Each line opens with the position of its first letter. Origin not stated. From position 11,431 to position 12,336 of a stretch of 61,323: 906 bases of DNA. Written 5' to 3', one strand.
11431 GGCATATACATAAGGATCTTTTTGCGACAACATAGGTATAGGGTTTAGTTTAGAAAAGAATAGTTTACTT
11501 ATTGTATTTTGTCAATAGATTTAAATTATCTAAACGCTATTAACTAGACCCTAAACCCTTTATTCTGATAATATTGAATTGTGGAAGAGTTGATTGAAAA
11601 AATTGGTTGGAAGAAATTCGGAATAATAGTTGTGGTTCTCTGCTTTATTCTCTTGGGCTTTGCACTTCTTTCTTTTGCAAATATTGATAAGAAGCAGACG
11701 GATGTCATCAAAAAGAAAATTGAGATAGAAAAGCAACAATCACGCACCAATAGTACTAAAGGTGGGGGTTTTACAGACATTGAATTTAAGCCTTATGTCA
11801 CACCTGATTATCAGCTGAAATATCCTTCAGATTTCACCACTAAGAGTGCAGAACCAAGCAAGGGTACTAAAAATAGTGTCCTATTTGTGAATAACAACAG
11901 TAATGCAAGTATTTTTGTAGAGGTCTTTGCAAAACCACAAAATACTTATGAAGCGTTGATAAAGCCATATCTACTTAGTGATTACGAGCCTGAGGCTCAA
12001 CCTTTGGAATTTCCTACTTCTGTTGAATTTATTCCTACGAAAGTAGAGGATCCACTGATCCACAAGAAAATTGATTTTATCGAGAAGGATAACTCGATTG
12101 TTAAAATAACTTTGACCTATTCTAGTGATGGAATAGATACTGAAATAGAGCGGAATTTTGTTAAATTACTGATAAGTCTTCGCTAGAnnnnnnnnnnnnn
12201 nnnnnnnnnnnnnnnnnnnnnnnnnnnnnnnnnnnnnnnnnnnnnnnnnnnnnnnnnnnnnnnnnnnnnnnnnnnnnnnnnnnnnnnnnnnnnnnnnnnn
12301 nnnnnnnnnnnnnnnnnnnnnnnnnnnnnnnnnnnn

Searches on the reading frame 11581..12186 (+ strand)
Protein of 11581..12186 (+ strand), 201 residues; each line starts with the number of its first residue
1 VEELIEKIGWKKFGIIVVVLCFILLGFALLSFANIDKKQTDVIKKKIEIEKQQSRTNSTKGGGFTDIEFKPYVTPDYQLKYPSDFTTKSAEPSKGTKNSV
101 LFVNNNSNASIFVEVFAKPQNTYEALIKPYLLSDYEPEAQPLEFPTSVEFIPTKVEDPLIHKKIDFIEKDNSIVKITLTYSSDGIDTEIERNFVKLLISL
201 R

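Call 9: search_protein_families(library=pfam, proteins=[window:11581-12186:+], max_evalue=0.001)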
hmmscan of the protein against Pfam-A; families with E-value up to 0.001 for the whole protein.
window:11581-12186:+ (201 aa): 0 families

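Call 67: search_protein_families(library=pfam, alignment_id=A4, max_evalue=0.01)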
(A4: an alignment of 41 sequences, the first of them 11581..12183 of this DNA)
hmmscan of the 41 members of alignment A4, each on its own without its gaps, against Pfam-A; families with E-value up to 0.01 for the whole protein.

A. member 1, window:11581-12183:+ (201 aa): 0 families

B. families by the number of members that match (of 41 scanned): 12 families
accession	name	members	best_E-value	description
PF18933.6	PsbP_2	14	7.1e-12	PsbP-like protein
PF01789.22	PsbP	6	0.00025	PsbP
PF14221.11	DUF4330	2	0.0017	Domain of unknown function (DUF4330)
PF05568.16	ASFV_J13L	1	0.00018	African swine fever virus J13L protein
PF12869.13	tRNA_anti-like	1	0.00047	tRNA_anti-like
PF12911.12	OppC_N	1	0.00051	N-terminal TM domain of oligopeptide transport permease C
PF25184.1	YxzE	1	0.00054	YxzE-like putative bacteriocin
PF20588.3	DMTF1_N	1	0.0016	Cyclin-D-binding Myb-like transcription factor 1 N-terminal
PF05961.16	Chordopox_A13L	1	0.0043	Chordopoxvirus A13L protein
PF15345.11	TMEM51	1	0.0053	Transmembrane protein 51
PF04277.18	OAD_gamma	1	0.0082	Oxaloacetate decarboxylase, gamma chain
PF01330.27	RuvA_N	1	0.0094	RuvA N terminal domain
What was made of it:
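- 11581..12186 (+): cv201: convergent gene for a membrane-anchored PsbP-like protein (201 aa). Its stop codon lies 1 nt from that of g7. It is the most constant neighbour of g5-type genes. 14 of 41 family members hit PF18933 PsbP_2, best 7e-12 (call 67).
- On PsbP-like proteins (PF18933 PsbP_2), for the convergent partner: 14 of 41 aligned family members hit PsbP_2 (best 7e-12) and 6 hit PsbP (call 67).
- The PsbP-like identity is supported at family level (call 67).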

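Call 68: search_solved_structures(query=A4, max_evalue=1)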
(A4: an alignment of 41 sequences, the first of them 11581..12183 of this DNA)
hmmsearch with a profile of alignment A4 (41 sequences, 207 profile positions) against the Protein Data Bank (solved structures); distinct sequences matched with E-value up to 1: 11.
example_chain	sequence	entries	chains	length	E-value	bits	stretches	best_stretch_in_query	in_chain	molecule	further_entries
6m6z_A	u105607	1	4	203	0.02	17.5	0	10-34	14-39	TMH4C4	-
1v2b_A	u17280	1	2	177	0.021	17.4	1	67-131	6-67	23-kDa polypeptide of photosystem II oxygen-evolving complex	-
6e5f_A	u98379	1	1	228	0.025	17.1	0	29-93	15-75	Lipid binding protein LpqN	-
6e5d_A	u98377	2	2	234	0.027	17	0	29-93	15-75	Lipid binding protein LpqN | Probable conserved lipoprotein LpqN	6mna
9hmf_O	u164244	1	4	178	0.074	15.6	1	9-61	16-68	Flagellar protein FliL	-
5um7_A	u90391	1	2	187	0.091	15.3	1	16-76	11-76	Thioredoxin signature protein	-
9i4t_P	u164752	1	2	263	0.16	14.5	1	63-131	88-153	Oxygen-evolving enhancer protein 2-1, chloroplastic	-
2xb3_A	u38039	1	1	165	0.2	14.2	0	172-205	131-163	PSBP PROTEIN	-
6rz4_A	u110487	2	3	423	0.22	14.1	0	5-51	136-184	Cysteinyl leukotriene receptor 1,Soluble cytochrome b562,Cysteinyl leukotriene receptor 1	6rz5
7ymi_T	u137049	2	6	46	0.44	13.1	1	12-52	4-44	Photosystem II reaction center protein T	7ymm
9cam_B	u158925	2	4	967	0.5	12.9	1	12-74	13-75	Aminopeptidase N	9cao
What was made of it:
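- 11581..12186 (+): Weak PsbP/LpqN hits in PDB (call 68).
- The PsbP-fold relative LpqN is a mycobacterial envelope lipid-binding lipoprotein (weak hit, E 0.025, call 68).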
